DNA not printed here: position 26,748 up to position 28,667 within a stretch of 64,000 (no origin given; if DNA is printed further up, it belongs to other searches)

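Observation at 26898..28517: Lytic transglycosylase fused to the FliK hook-length ruler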

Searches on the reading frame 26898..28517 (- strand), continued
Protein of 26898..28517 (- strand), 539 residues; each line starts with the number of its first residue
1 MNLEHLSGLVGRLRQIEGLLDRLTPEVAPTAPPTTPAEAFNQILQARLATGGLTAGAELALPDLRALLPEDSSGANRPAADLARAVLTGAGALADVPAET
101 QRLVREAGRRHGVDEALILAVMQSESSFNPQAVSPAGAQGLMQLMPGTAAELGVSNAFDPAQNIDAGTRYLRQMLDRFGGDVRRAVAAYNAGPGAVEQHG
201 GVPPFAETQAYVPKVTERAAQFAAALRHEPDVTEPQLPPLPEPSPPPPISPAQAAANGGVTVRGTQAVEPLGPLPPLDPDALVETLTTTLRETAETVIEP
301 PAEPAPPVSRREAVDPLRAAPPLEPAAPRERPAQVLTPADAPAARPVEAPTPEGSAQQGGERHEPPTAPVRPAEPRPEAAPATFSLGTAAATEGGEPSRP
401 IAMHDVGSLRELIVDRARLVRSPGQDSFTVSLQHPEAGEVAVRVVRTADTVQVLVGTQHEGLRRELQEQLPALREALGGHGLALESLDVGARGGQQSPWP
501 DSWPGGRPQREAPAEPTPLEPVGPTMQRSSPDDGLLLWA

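Call 57: find_homologous_proteins(query=P0106, max_evalue=1e-10)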
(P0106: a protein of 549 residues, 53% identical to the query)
Query P0106 (549 aa): 3200 proteins with E <= 1e-10 among 8000 candidates; the best 120 are listed.
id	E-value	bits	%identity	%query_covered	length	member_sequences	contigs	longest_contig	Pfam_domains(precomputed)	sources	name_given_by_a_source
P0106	0.0e+0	1170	100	100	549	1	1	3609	PF02120.22,PF01464.26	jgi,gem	-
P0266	9.0e-259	878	78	100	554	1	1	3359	PF02120.22,PF01464.26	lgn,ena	-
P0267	9.4e-250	848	76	100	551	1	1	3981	PF02120.22,PF01464.26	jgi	jgi:flagellar hook-length control protein FliK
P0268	1.6e-244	831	75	100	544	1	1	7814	PF02120.22,PF01464.26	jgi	jgi:hypothetical protein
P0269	1.8e-156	540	82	38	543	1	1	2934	PF02120.22,PF01464.26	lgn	-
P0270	6.3e-155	535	54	100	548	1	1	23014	PF02120.22,PF01464.26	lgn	-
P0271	8.0e-153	528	54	100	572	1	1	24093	PF02120.22,PF01464.26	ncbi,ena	-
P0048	3.6e-150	520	52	100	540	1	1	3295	PF02120.22,PF01464.26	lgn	-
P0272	7.3e-150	519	53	100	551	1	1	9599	PF02120.22,PF01464.26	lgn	-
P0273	8.9e-148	512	52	100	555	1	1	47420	PF02120.22,PF01464.26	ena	-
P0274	6.4e-147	509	53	100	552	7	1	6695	PF02120.22,PF01464.26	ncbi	-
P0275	4.0e-146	506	52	100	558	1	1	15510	PF02120.22,PF01464.26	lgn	-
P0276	1.4e-144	501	71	45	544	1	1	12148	PF02120.22,PF01464.26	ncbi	-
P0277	2.9e-144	500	52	100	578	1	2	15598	PF02120.22,PF01464.26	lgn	-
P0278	2.6e-138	480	50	100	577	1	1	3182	PF02120.22,PF01464.26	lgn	-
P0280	9.6e-105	370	63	37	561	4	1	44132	PF02120.22,PF01464.26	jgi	jgi:hypothetical protein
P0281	2.2e-101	359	67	37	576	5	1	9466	PF02120.22,PF01464.26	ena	-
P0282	2.4e-100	355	67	37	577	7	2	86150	PF02120.22,PF01464.26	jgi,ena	-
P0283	6.8e-100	354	68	37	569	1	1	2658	PF02120.22,PF01464.26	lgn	-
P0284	3.3e-98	348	65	37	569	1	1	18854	PF02120.22,PF01464.26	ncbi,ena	-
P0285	4.9e-98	348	67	37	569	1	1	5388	PF02120.22,PF01464.26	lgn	-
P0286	1.9e-96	342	66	37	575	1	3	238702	PF02120.22,PF01464.26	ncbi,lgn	-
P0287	7.7e-95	337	40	100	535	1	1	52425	PF02120.22,PF01464.26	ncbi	ncbi:MAG: transglycosylase SLT domain-containing protein [Acidimicrobiales bacterium]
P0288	8.8e-84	301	70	38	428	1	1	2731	PF01464.26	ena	-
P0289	9.5e-83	297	58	37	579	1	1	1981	PF02120.22,PF01464.26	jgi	-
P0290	2.7e-76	276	66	37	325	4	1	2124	PF01464.26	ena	-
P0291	9.2e-67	244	54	24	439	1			PF13406.12,PF01464.26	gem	-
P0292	2.8e-53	200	52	22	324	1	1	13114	PF13406.12,PF01464.26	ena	-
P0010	1.0e-42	165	61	17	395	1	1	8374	PF01464.26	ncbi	ncbi:MAG: lytic transglycosylase domain-containing protein [Pseudomonadota bacterium]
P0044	5.9e-42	163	69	20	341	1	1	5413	PF00877.26,PF01464.26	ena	-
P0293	7.3e-42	162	66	20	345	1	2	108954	PF00877.26,PF13406.12,PF01464.26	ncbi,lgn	ncbi:MAG: lytic transglycosylase domain-containing protein [Acidimicrobiales bacterium]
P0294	8.7e-42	162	54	31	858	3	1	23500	PF01464.26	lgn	-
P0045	8.7e-42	162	70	20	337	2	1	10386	PF00877.26,PF01464.26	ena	-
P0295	1.9e-41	161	68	21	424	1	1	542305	PF01464.26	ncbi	-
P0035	2.3e-41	161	68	21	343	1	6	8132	PF00877.26,PF01464.26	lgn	-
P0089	2.3e-41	161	68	20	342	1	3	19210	PF00877.26,PF01464.26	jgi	jgi:peptidoglycan DL-endopeptidase CwlO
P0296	2.6e-41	160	68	20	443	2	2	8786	PF08614.17,PF01464.26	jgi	jgi:soluble lytic murein transglycosylase-like protein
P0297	4.0e-41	160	66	21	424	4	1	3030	PF08614.17,PF01464.26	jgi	jgi:soluble lytic murein transglycosylase-like protein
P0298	4.9e-41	160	47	36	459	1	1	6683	PF01464.26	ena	-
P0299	5.9e-41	159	61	23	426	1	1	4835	PF01464.26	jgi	jgi:soluble lytic murein transglycosylase-like protein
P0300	6.1e-41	159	58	25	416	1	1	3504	PF01464.26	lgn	-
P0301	6.4e-41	159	60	24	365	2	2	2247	PF01464.26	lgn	-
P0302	6.6e-41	159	55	29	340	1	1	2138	PF01464.26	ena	-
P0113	8.4e-41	159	66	21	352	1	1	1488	PF00877.26,PF01464.26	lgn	-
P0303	9.1e-41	159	58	24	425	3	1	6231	PF01464.26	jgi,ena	-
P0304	1.3e-40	158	69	20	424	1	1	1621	PF01464.26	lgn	-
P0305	1.3e-40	158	59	24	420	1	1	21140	PF01464.26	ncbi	-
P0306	1.5e-40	158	53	32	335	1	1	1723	PF01464.26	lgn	-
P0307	1.9e-40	158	61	23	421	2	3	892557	PF01464.26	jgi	jgi:soluble lytic murein transglycosylase-like protein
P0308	1.9e-40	158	67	21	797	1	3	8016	PF18760.8,PF01464.26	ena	-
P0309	2.2e-40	157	57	26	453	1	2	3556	PF01464.26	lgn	-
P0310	2.5e-40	157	61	23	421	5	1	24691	PF01464.26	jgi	jgi:soluble lytic murein transglycosylase-like protein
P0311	3.0e-40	157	61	23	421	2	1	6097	PF01464.26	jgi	jgi:soluble lytic murein transglycosylase-like protein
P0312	3.0e-40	157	67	20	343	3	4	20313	PF00877.26,PF01464.26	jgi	jgi:peptidoglycan DL-endopeptidase CwlO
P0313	3.5e-40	157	66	20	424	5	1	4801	PF01464.26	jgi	jgi:soluble lytic murein transglycosylase-like protein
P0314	3.6e-40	157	61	23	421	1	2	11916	PF01464.26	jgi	jgi:soluble lytic murein transglycosylase-like protein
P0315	3.7e-40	157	58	27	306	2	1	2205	PF00877.26,PF01464.26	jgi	jgi:hypothetical protein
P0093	3.9e-40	157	68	21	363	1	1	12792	PF00877.26,PF01464.26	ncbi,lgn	-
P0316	5.0e-40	156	58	18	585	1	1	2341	PF01464.26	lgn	-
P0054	5.2e-40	156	57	28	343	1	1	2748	PF00877.26,PF01464.26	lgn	-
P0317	5.2e-40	156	61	23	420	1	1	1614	PF01464.26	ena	-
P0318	5.3e-40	156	65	20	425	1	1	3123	PF01464.26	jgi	jgi:soluble lytic murein transglycosylase-like protein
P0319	6.5e-40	156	67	20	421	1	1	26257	PF08614.17,PF01464.26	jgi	jgi:soluble lytic murein transglycosylase-like protein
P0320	8.2e-40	156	64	21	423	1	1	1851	PF01464.26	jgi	jgi:soluble lytic murein transglycosylase-like protein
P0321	8.9e-40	155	70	21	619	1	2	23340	PF01464.26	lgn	-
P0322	9.0e-40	155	65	20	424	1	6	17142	PF01464.26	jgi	jgi:soluble lytic murein transglycosylase-like protein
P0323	1.1e-39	155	61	24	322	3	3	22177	PF01464.26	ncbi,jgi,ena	-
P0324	1.4e-39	155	57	24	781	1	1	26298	PF01464.26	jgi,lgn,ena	jgi:hypothetical protein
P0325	2.2e-39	154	60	23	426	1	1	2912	PF01464.26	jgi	jgi:soluble lytic murein transglycosylase-like protein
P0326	2.2e-39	154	63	19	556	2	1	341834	PF02120.22,PF01464.26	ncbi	-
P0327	2.2e-39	154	61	23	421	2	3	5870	PF01464.26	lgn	-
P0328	2.4e-39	154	67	21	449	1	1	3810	PF01464.26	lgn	-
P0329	2.5e-39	154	55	27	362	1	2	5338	PF00877.26,PF01464.26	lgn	-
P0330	2.8e-39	154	61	23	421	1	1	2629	PF01464.26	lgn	-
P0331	2.8e-39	154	63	21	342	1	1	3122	PF00877.26,PF01464.26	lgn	-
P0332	3.1e-39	154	68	19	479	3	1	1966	PF01464.26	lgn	-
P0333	3.2e-39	154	64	21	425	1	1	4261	PF01464.26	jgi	jgi:soluble lytic murein transglycosylase-like protein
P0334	3.5e-39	153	65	20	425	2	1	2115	PF01464.26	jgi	jgi:soluble lytic murein transglycosylase-like protein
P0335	3.7e-39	153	60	23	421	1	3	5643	PF01464.26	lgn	-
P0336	3.7e-39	153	68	19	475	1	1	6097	PF01464.26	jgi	jgi:hypothetical protein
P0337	3.9e-39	153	63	21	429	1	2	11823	PF01464.26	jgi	jgi:soluble lytic murein transglycosylase-like protein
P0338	4.5e-39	153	61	24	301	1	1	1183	PF01464.26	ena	-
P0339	4.6e-39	153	61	23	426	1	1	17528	PF01464.26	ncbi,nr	ncbi:MAG: lytic transglycosylase domain-containing protein, partial [Nitriliruptoraceae bacterium]|n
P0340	4.7e-39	153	65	20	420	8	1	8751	PF01464.26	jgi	jgi:soluble lytic murein transglycosylase-like protein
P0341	5.0e-39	153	62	23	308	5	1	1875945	PF01464.26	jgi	jgi:hypothetical protein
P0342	5.2e-39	153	64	20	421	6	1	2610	PF08614.17,PF01464.26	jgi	jgi:soluble lytic murein transglycosylase-like protein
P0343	5.4e-39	153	65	21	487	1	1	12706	PF00877.26,PF01464.26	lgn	-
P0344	5.4e-39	153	67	19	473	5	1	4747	PF01464.26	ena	-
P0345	5.6e-39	153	64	20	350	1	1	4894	PF00877.26,PF01464.26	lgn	-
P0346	5.9e-39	153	67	19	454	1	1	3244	PF01464.26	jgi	jgi:hypothetical protein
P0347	6.1e-39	153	53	28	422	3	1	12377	PF01464.26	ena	-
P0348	6.2e-39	153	59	23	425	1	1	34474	PF01464.26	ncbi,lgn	ncbi:MAG: transglycosylase SLT domain-containing protein [Nitriliruptoraceae bacterium]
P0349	6.3e-39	153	68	19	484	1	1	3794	PF01464.26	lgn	-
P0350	7.4e-39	152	44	34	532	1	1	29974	PF02120.22,PF01464.26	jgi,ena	jgi:hypothetical protein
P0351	7.5e-39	152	59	23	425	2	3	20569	PF01464.26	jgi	jgi:soluble lytic murein transglycosylase-like protein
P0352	7.7e-39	152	68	19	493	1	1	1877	PF01464.26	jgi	jgi:hypothetical protein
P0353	7.7e-39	152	67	20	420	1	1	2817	PF01464.26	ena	-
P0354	8.0e-39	152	67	20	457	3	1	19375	PF01464.26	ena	-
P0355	9.1e-39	152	60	23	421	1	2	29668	PF01464.26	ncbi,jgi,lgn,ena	-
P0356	9.6e-39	152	59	23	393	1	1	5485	PF01464.26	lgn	-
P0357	1.1e-38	152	54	27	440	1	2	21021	PF01464.26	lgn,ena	-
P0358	1.1e-38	152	70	20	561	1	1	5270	PF01464.26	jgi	jgi:soluble lytic murein transglycosylase-like protein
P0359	1.1e-38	152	68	19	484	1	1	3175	PF01464.26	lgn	-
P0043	1.1e-38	152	66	20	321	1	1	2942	PF00877.26,PF01464.26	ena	-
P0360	1.2e-38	152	68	19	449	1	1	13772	PF01464.26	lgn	-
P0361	1.3e-38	152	61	23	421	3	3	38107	PF01464.26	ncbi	ncbi:MAG: transglycosylase SLT domain-containing protein [Actinomycetota bacterium]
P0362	1.5e-38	151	63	21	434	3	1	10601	PF01464.26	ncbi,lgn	ncbi:MAG: transglycosylase SLT domain-containing protein [Nitriliruptoraceae bacterium]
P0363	1.5e-38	151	62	23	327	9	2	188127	PF13406.12,PF01464.26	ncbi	-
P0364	1.8e-38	151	66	21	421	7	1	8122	PF01464.26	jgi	jgi:soluble lytic murein transglycosylase-like protein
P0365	2.0e-38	151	67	19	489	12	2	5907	PF01464.26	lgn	-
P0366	2.2e-38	151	62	21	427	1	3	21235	PF01464.26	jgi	jgi:soluble lytic murein transglycosylase-like protein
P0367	2.3e-38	151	65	20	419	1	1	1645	PF01464.26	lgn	-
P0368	2.4e-38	151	66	21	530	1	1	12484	PF01464.26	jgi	jgi:Transglycosylase SLT domain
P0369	2.7e-38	151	63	20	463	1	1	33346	PF01464.26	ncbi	-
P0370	2.7e-38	150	46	33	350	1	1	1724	PF00877.26,PF01464.26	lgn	-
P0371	2.9e-38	150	60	21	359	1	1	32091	PF00877.26,PF13406.12,PF01464.26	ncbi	-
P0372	3.2e-38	150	59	23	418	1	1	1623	PF01464.26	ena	-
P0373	3.2e-38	150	57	24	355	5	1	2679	PF00877.26,PF13406.12,PF01464.26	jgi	jgi:cell wall-associated NlpC family hydrolase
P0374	3.3e-38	150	67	19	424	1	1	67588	PF01464.26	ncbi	ncbi:MAG: transglycosylase SLT domain-containing protein [Nitriliruptoraceae bacterium]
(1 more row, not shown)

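Call 60: find_encoding_contigs(protein=P0286, flank=9000, max_places=1)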
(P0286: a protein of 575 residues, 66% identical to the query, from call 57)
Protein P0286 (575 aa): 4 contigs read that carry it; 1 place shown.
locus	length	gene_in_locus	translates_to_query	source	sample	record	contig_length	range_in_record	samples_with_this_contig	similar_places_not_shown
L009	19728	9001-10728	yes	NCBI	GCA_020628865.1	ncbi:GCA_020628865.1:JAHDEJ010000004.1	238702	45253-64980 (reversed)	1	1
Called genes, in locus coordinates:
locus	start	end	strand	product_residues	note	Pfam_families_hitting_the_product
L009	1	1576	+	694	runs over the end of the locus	PF00771:FHIPEP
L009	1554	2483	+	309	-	-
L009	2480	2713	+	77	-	-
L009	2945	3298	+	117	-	-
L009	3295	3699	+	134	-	PF00460:Flg_bb_rod (weak), PF06429:Flg_bbr_C (weak)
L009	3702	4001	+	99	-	PF02049:FliE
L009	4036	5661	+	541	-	PF01514:YscJ_FliF, PF08345:YscJ_FliF_C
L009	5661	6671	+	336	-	PF14842:FliG_N, PF14841:FliG_M, PF01706:FliG_C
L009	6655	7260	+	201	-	PF02108:FliH (weak)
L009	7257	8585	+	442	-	PF00006:ATP-synt_ab, PF18269:T3SS_ATPase_C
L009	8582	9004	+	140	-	-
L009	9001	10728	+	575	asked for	PF01464:SLT, PF02120:Flg_hook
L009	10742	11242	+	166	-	PF03963:FlgD, PF13861:FLgD_tudor (faint)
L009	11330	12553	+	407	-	PF00460:Flg_bb_rod, PF07559:FlgE_D2 (faint), PF22692:LlgE_F_G_D1, PF06429:Flg_bbr_C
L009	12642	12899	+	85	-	PF06289:FlbD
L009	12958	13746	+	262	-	PF01618:MotA_ExbB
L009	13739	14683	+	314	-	PF13677:MotB_plug, PF00691:OmpA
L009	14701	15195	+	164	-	PF03748:FliL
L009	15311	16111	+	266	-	PF00669:Flagellin_N, PF00700:Flagellin_C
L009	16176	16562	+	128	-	PF02561:FliS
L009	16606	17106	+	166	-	-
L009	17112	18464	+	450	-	PF00460:Flg_bb_rod (faint), PF22638:FlgK_D1, PF06429:Flg_bbr_C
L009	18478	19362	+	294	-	PF00669:Flagellin_N, PF00700:Flagellin_C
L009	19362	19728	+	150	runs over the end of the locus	PF02623:FliW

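Call 61: find_encoding_contigs(protein=P0326, flank=9000, max_places=1)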
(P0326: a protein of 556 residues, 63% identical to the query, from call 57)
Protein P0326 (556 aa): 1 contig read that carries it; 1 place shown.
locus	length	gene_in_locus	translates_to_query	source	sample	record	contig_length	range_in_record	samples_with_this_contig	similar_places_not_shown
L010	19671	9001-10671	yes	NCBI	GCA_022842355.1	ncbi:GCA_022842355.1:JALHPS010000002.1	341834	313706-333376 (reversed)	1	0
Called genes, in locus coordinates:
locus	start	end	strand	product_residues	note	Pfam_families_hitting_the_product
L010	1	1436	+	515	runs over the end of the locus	PF02465:FliD_N, PF07195:FliD_C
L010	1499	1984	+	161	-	PF02561:FliS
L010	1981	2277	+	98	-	-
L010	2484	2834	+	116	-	PF00460:Flg_bb_rod (weak)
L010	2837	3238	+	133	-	PF06429:Flg_bbr_C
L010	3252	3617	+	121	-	PF02049:FliE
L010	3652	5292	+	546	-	PF01514:YscJ_FliF, PF08345:YscJ_FliF_C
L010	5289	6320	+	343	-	PF03448:MgtE_N (faint), PF14841:FliG_M (weak), PF14842:FliG_N, PF14841:FliG_M, PF01706:FliG_C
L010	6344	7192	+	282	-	-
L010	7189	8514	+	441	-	PF00006:ATP-synt_ab, PF18269:T3SS_ATPase_C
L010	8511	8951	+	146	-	PF02050:FliJ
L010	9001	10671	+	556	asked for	PF01464:SLT, PF02120:Flg_hook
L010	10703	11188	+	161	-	PF03963:FlgD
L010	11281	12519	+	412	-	PF00460:Flg_bb_rod, PF22692:LlgE_F_G_D1, PF07559:FlgE_D2 (faint), PF06429:Flg_bbr_C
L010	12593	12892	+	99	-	PF06289:FlbD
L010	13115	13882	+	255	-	PF20560:MotA_N (weak), PF01618:MotA_ExbB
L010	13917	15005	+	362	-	PF13677:MotB_plug, PF00691:OmpA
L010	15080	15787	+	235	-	PF03748:FliL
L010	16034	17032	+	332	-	PF01312:Bac_export_2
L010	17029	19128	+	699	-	PF00771:FHIPEP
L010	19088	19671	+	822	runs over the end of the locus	-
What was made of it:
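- It is the FliK of these organisms: L009 and L010 span nearly complete flagellar gene sets and hold no other Flg_hook gene (calls 60, 61). It is the only FliK in near-complete clusters (calls 60, 61). L009 and L010 cover nearly whole flagellar gene sets without another Flg_hook gene (calls 60, 61).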
